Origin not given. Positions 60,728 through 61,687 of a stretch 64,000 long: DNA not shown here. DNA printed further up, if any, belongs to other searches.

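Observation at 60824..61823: Low-GC two-gene islet (3-TM protein plus 70-aa protein) inserted between trmH-like and lysC, flanked by repeat-family fragments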

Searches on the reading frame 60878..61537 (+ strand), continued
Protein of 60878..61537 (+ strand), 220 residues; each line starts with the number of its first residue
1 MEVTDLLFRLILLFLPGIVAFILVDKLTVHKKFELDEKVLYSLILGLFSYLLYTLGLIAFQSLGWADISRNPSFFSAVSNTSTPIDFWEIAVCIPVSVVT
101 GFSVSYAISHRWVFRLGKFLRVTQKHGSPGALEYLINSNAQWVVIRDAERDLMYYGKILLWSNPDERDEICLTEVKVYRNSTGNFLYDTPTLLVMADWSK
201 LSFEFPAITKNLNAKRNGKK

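Call 60: get_annotated_region(hit=H1, flank=5000)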
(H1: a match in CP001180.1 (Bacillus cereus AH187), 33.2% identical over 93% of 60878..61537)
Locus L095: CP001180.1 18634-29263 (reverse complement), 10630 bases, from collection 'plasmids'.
description: Bacillus cereus AH187 plasmid pAH187_45, complete sequence
organism: Bacillus cereus AH187 (NCBI taxid 405534)
taxonomy: Bacteria; Bacillota; Bacilli; Bacillales; Bacillaceae; Bacillus; Bacillus cereus; Bacillus cereus AH187
host: -; source: -; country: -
typing (MOB-suite, as given by PLSDB): mobilizable; replicon rep_cluster_920; relaxase MOBC
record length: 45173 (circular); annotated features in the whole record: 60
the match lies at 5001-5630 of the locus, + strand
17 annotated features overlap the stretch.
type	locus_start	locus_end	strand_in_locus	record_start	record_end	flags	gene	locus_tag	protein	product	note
CDS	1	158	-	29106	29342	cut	-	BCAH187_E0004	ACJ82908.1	conserved hypothetical protein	-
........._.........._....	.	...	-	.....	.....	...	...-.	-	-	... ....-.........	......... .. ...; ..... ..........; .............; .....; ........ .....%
CDS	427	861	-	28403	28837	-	-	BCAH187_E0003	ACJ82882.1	nuclease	-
CDS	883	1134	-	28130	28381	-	-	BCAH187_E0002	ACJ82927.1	hypothetical protein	-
CDS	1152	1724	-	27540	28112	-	-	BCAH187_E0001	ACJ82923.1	site-specific recombinase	-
CDS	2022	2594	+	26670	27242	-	-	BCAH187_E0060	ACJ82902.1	hypothetical protein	-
CDS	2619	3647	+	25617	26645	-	-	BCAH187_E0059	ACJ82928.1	hypothetical protein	-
CDS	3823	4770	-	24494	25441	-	-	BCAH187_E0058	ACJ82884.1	conserved hypothetical protein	-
CDS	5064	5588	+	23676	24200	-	-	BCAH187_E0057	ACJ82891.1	conserved hypothetical protein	-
CDS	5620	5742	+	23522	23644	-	-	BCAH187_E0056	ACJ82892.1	hypothetical protein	-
CDS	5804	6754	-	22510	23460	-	-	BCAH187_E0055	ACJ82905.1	peptidase C14 caspase catalytic subunit p20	-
CDS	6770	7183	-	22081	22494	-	-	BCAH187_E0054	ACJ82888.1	nuclease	-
CDS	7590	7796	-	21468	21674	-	-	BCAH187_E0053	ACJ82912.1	conserved hypothetical protein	-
CDS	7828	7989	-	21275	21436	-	-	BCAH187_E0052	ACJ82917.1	hypothetical protein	-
CDS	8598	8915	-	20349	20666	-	-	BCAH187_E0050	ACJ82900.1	hypothetical protein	-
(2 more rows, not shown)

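Call 61: get_annotated_region(hit=H2, flank=5000)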
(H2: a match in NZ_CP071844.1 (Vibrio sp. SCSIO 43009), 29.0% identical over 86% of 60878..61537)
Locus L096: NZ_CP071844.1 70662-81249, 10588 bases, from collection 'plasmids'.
description: Vibrio sp. SCSIO 43009 plasmid unnamed, complete sequence
organism: Vibrio sp. SCSIO 43009 (NCBI taxid 2819103)
taxonomy: Bacteria; Pseudomonadota; Gammaproteobacteria; Vibrionales; Vibrionaceae; Vibrio; Vibrio sp. SCSIO 43009
host: -; source: Galaxea fascicularis; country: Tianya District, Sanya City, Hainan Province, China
typing (MOB-suite, as given by PLSDB): non-mobilizable; replicon rep_cluster_803
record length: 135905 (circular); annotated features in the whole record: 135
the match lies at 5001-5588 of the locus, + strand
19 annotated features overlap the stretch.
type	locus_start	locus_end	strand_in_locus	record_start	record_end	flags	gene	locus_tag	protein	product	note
CDS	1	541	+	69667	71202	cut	-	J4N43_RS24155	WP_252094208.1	BCCT family transporter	GO:0071705 - nitrogen compound transport [Evidence IEA]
CDS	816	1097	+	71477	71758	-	-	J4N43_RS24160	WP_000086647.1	type II toxin-antitoxin system Phd/YefM family antitoxin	-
CDS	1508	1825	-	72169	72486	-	-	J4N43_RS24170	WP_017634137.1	CcdB family protein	-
CDS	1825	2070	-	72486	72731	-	-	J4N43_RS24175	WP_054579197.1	type II toxin-antitoxin system CcdA family antitoxin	-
CDS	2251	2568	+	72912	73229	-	-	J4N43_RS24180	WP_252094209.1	type II toxin-antitoxin system HigB family toxin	-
CDS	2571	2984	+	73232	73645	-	-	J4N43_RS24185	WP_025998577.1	hypothetical protein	-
CDS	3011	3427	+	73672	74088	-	-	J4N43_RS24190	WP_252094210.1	hypothetical protein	-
CDS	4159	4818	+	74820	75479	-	-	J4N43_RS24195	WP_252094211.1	hypothetical protein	-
CDS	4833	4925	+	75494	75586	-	-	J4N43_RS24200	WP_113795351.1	DUF3265 domain-containing protein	-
CDS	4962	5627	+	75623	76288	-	-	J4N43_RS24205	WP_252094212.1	DUF6338 family protein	-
CDS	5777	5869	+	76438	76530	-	-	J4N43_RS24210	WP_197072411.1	DUF3265 domain-containing protein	-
CDS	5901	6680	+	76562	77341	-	-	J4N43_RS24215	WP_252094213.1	hypothetical protein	-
CDS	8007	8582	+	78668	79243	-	-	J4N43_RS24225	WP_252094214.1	hypothetical protein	-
CDS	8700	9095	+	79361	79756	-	-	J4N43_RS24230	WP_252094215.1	DUF3465 domain-containing protein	-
CDS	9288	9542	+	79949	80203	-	-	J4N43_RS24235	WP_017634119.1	type II toxin-antitoxin system prevent-host-death family antitoxin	GO:0008219 - cell death [Evidence IEA]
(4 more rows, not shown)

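Call 66: fold_search(model_id=the predicted structure, library=pdb)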
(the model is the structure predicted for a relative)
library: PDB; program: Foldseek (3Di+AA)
matches with E <= 10: 341; with E <= 0.001: 2
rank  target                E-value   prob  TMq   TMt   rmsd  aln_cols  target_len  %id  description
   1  6qw6_64               3.5e-04  1.00  0.28  0.75   2.6        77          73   17  Structure of the human U5.U4/U6 tri-snRNP at 2.9A resolution. (released 2019-04-17)
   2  3swn_A                8.1e-04  1.00  0.27  0.66   3.7        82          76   16  Structure of the LSm657 Complex: An Assembly Intermediate of the LSm1 7 and LSm2 8 Rings (released 2011-10-26)
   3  5mkl_B1               1.5e-03  1.00  0.27  0.66   4.1        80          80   18  Crystal structure of SmAP (LSm) protein from Sulfolobus acidocaldarius (released 2017-12-20)
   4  5mkl_A4               1.6e-03  1.00  0.27  0.66   4.2        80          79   18  Crystal structure of SmAP (LSm) protein from Sulfolobus acidocaldarius (released 2017-12-20)
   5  4m75_K                2.5e-03  1.00  0.25  0.66   3.5        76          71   13  Crystal structure of Lsm1-7 complex (released 2013-10-23)
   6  5mkl_A1               2.9e-03  1.00  0.27  0.66   3.7        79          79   16  Crystal structure of SmAP (LSm) protein from Sulfolobus acidocaldarius (released 2017-12-20)
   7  4m77_D                2.9e-03  1.00  0.24  0.63   2.8        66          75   18  Crystal structure of Lsm2-8 complex, space group I212121 (released 2013-11-13)
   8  5mkl_A2               3.1e-03  1.00  0.27  0.68   3.6        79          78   16  Crystal structure of SmAP (LSm) protein from Sulfolobus acidocaldarius (released 2017-12-20)
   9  6qdv_e                3.3e-03  1.00  0.23  0.55   4.5        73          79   16  Human post-catalytic P complex spliceosome (released 2019-02-20)
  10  6ppq_E                5.6e-03  1.00  0.24  0.61   3.2        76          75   17  Structure of S. pombe Lsm1-7 with RNA, polyuridine with 3' adenosine (released 2020-06-17)
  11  6ppn_D                5.6e-03  1.00  0.25  0.53   4.2        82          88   13  Structure of S. pombe Lsm2-8 with unprocessed U6 snRNA (released 2020-06-17)
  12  3swn_D                7.6e-03  1.00  0.27  0.71   2.7        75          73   15  Structure of the LSm657 Complex: An Assembly Intermediate of the LSm1 7 and LSm2 8 Rings (released 2011-10-26)
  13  4xq3_D                7.6e-03  1.00  0.26  0.63   4.6        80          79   18  Crystal structure of Sso-SmAP2 (released 2015-04-29)
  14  6ppq_D                8.0e-03  1.00  0.23  0.56   3.1        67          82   12  Structure of S. pombe Lsm1-7 with RNA, polyuridine with 3' adenosine (released 2020-06-17)
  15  6qdv_p                1.0e-02  1.00  0.23  0.55   4.9        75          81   16  Human post-catalytic P complex spliceosome (released 2019-02-20)
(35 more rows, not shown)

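Call 67: get_annotated_region(hit=H4, flank=4000)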
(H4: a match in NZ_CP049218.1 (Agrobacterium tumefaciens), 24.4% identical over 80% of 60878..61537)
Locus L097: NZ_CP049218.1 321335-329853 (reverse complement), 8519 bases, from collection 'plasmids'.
description: Agrobacterium tumefaciens strain Q15/94 plasmid pQ15_94_1, complete sequence
organism: Agrobacterium tumefaciens (NCBI taxid 358)
taxonomy: Bacteria; Pseudomonadota; Alphaproteobacteria; Hyphomicrobiales; Rhizobiaceae; Agrobacterium; Agrobacterium tumefaciens
host: -; source: Clematis,cell culture; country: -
typing (MOB-suite, as given by PLSDB): conjugative; relaxase MOBQ; mating-pair formation MPF_T
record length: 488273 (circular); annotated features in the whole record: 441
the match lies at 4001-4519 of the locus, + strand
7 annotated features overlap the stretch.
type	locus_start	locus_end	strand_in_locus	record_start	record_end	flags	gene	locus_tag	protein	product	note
CDS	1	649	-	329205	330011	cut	-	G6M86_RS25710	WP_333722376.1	DNA-binding response regulator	-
CDS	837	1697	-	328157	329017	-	-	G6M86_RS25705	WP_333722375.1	competence protein CoiA family protein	-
CDS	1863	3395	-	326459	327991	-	-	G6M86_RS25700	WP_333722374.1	hypothetical protein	-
CDS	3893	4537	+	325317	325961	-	-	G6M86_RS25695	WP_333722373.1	DUF6338 family protein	-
CDS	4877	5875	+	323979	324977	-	-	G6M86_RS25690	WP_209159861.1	IS5 family transposase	-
CDS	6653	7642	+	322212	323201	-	-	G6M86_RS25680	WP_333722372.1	TIM barrel protein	-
CDS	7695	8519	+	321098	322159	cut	-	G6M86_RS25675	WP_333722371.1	substrate-binding domain-containing protein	-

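Call 68: get_annotated_region(hit=H5, flank=4000)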
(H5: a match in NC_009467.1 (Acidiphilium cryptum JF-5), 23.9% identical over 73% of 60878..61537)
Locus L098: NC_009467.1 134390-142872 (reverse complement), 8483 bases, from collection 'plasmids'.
description: Acidiphilium cryptum JF-5 plasmid pACRY01, complete sequence
organism: Acidiphilium cryptum JF-5 (NCBI taxid 349163)
taxonomy: Bacteria; Pseudomonadota; Alphaproteobacteria; Rhodospirillales; Acetobacteraceae; Acidiphilium; Acidiphilium cryptum; Acidiphilium cryptum JF-5
host: -; source: -; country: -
typing (MOB-suite, as given by PLSDB): mobilizable; replicon rep_cluster_521; relaxase MOBF
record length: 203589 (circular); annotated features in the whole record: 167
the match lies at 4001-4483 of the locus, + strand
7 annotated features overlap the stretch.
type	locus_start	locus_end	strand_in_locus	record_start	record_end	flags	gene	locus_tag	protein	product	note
CDS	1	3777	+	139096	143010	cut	mobF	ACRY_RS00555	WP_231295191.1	MobF family relaxase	-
CDS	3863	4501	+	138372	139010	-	-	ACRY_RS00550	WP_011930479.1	DUF6338 family protein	-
CDS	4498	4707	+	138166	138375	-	-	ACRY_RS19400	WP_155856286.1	hypothetical protein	-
CDS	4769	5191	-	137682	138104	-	-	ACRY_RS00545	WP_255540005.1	SOS response-associated peptidase family protein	GO:0006974 - DNA damage response [Evidence IEA]; GO:0018142 - protein-DNA covalent cross-linking [Evidence IEA]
CDS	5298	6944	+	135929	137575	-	-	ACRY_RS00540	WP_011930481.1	IS1634 family transposase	-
CDS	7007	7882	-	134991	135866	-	istB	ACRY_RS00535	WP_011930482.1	IS21-like element helper ATPase IstB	-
CDS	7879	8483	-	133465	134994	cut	istA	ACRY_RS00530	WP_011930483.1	IS21 family transposase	-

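Call 69: get_annotated_region(hit=H3, flank=4000)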
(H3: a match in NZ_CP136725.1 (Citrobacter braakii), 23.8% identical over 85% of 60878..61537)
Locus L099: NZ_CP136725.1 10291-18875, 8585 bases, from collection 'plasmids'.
description: Citrobacter braakii strain F217 plasmid pF217-5, complete sequence
organism: Citrobacter braakii (NCBI taxid 57706)
taxonomy: Bacteria; Pseudomonadota; Gammaproteobacteria; Enterobacterales; Enterobacteriaceae; Citrobacter; Citrobacter braakii
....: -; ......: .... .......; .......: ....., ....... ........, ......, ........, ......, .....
typing (MOB-suite, as given by PLSDB): mobilizable; replicon rep_cluster_1304; relaxase MOBC
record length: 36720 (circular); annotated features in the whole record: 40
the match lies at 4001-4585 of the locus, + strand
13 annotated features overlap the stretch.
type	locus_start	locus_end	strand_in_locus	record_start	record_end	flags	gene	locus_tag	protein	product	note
CDS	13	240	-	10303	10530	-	-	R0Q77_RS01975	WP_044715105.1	plasmid partition protein ParG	-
CDS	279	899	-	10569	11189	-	parA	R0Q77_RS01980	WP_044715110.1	ParA family partition ATPase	-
CDS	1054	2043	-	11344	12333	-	-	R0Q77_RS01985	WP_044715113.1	recombinase family protein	-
CDS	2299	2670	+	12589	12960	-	-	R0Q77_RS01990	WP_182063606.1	TIR domain-containing protein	-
CDS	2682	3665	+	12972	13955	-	-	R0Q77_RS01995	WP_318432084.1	caspase family protein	-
CDS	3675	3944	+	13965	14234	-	-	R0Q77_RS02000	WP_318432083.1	hypothetical protein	-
CDS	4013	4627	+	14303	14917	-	-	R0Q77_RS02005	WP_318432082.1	hypothetical protein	-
CDS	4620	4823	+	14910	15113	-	-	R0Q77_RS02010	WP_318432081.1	hypothetical protein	-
CDS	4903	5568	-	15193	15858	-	-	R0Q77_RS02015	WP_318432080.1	hypothetical protein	-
CDS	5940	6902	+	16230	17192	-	-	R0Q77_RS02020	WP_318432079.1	zincin-like metallopeptidase domain-containing protein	-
CDS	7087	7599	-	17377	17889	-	-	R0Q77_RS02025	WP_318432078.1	phospholipase D family protein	-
CDS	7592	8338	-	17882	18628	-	mobC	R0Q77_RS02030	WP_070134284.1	MobC family replication-relaxation protein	-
CDS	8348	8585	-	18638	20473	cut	-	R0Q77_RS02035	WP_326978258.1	MFS transporter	-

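Call 73: find_encoding_contigs(protein=P0195, flank=5000, max_places=1)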
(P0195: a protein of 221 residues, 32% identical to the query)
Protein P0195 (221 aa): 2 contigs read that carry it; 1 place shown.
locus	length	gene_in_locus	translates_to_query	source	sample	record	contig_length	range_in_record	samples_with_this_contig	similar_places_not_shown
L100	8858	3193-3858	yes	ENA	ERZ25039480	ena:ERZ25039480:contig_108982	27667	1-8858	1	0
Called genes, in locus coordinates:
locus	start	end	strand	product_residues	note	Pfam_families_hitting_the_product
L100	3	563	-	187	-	?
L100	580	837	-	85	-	-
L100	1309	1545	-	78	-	-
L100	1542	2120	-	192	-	-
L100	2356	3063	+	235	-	-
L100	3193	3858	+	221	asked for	-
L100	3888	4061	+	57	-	-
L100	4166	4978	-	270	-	-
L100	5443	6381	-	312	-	PF13730:HTH_36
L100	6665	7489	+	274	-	-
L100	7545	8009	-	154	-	PF19794:DUF6278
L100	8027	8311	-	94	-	-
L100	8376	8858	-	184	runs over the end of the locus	-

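Call 74: find_encoding_contigs(protein=P0191, flank=5000, max_places=1)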
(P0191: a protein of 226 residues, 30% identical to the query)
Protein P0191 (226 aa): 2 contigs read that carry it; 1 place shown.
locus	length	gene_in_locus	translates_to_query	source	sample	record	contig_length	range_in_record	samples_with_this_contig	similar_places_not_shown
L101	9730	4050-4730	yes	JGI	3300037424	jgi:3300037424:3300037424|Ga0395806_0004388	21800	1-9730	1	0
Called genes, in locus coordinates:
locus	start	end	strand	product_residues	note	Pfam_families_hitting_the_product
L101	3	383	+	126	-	?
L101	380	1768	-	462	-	PF14691:Fer4_20, PF01262:AlaDh_PNT_C (faint), PF01946:Thi4 (faint), PF00890:FAD_binding_2 (faint), PF07992:Pyr_redox_2, PF13450:NAD_binding_8 (weak), PF13738:Pyr_redox_3 (weak), PF00070:Pyr_redox (weak)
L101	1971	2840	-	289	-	PF10418:DHODB_Fe-S_bind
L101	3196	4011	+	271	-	PF00069:Pkinase, PF07714:PK_Tyr_Ser-Thr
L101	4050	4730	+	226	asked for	-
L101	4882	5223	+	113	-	-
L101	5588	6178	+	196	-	PF00589:Phage_integrase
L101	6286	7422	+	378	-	PF26549:Tricorn_N (faint)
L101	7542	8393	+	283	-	PF00684:DnaJ_CXXCXGXG (weak)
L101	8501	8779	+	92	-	PF05154:TM2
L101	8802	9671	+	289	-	-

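Call 75: find_encoding_contigs(protein=P0177, flank=5000, max_places=1)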
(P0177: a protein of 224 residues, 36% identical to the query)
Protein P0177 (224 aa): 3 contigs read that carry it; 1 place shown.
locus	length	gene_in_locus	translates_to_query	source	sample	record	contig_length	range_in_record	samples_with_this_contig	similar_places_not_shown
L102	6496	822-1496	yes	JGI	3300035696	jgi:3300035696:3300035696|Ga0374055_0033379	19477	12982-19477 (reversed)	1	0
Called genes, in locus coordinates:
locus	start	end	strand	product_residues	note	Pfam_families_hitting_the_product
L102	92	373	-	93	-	-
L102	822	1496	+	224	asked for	-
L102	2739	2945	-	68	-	-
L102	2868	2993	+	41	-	-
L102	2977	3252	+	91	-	-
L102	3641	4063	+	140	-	PF13470:PIN_3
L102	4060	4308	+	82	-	-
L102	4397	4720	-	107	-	-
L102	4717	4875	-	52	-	-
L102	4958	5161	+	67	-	-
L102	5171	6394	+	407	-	PF07690:MFS_1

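Call 76: find_encoding_contigs(protein=P0009, flank=5000, max_places=1)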
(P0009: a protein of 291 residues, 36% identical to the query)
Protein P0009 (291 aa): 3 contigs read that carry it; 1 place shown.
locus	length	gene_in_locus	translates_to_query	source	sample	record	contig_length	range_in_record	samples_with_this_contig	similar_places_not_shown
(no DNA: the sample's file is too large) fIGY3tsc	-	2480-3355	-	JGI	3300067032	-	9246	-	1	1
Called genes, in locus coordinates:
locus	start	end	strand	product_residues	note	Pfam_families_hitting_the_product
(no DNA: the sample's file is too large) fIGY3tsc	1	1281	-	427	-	?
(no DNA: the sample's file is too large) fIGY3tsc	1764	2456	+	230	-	-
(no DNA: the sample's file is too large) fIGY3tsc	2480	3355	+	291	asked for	PF19865:DUF6338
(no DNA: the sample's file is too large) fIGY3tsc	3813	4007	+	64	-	-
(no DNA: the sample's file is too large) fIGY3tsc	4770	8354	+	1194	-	PF00069:Pkinase, PF07714:PK_Tyr_Ser-Thr, PF00400:WD40, PF23342:WDR90_beta-prop_4th, PF23381:Beta-prop_IFT122_1st, PF23409:Beta-prop_EML, PF23414:Beta-prop_EML_2, PF24017:Beta-prop_SCAP, +154 more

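Call 85: search_protein_families(library=pfam, alignment_id=A1, max_evalue=0.01)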
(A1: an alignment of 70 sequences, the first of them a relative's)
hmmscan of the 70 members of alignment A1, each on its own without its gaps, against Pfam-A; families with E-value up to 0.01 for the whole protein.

A. member 1, P0001 (220 aa): 1 family
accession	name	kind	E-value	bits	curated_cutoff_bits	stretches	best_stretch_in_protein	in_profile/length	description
PF19865.4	DUF6338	-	1.1e-06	28.8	26.5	1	10-118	11-110/205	Family of unknown function (DUF6338)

B. families by the number of members that match (of 70 scanned): 6 families
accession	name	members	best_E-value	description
PF19865.4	DUF6338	49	1.6e-13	Family of unknown function (DUF6338)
PF16152.10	DUF4860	1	0.0014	Domain of unknown function (DUF4860)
PF01032.23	FecCD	1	0.0027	FecCD transport family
PF09945.14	DUF2177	1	0.0049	Predicted membrane protein (DUF2177)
PF23861.1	Ribophorin_II_2nd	1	0.0072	Ribophorin II second domain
PF02628.20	COX15-CtaA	1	0.0091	Cytochrome oxidase assembly protein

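Call 88: fold_search(model_id=the predicted structure, library=viral)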
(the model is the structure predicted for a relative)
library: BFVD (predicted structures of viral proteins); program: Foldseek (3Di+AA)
matches with E <= 10: 875; with E <= 0.001: 1
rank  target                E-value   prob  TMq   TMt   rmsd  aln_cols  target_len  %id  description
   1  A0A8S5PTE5            1.5e-04  1.00  0.31  0.33  10.9       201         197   11  Uncharacterized protein [Siphoviridae sp. ct96x5]
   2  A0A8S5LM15            2.6e-03  1.00  0.25  0.58   7.4        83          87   18  Putative KleE stable inheritance protein [Siphoviridae sp. ctvok7]
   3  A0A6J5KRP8            7.9e-03  0.97  0.19  0.27  13.0       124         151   11  DUF6948 domain-containing protein [uncultured Caudovirales phage]
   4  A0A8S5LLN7            8.4e-03  1.00  0.26  0.65   9.3        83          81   17  Uncharacterized protein [Siphoviridae sp. ctvok7]
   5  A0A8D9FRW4            1.7e-02  1.00  0.23  0.31   6.5        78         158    9  Uncharacterized protein [uncultured marine phage]
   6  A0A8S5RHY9            1.8e-02  0.93  0.22  0.32  13.7       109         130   15  Uncharacterized protein [virus sp. ctML55]
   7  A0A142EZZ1            2.0e-02  0.99  0.21  0.34   5.4        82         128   11  (no name in the UniProt tables at hand)
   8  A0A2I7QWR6            2.4e-02  1.00  0.21  0.53   2.5        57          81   14  (no name in the UniProt tables at hand)
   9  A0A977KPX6            3.6e-02  0.99  0.22  0.56   4.2        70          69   16  Uncharacterized protein [Arthrobacter phage Shambre1]
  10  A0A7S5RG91            4.4e-02  0.96  0.21  0.48   4.4        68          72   13  (no name in the UniProt tables at hand)
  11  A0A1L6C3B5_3          5.8e-02  0.20  0.17  0.06  14.4       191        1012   12  (no name in the UniProt tables at hand)
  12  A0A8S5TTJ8            6.2e-02  1.00  0.21  0.62   1.9        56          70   20  Uncharacterized protein [Siphoviridae sp. ct5jB2]
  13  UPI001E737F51         6.2e-02  1.00  0.23  0.69   2.9        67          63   13  (no name look-up for this kind of identifier)
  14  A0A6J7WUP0            6.2e-02  0.96  0.21  0.32   5.8        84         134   13  Uncharacterized protein [uncultured Caudovirales phage]
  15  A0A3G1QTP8            6.6e-02  0.97  0.23  0.50   4.0        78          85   13  Uncharacterized protein [Erwinia phage phiEaP8]
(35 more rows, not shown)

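Call 89: find_related_loci(query=P0001, collection=viral_contigs, flank=5000)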
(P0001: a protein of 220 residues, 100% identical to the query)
Query P0001 (220 aa) in viral_contigs; peptide patterns used: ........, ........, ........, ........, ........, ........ (x = any residue, [..] = any of these).
No stretch of DNA in the collection matches any of the patterns.
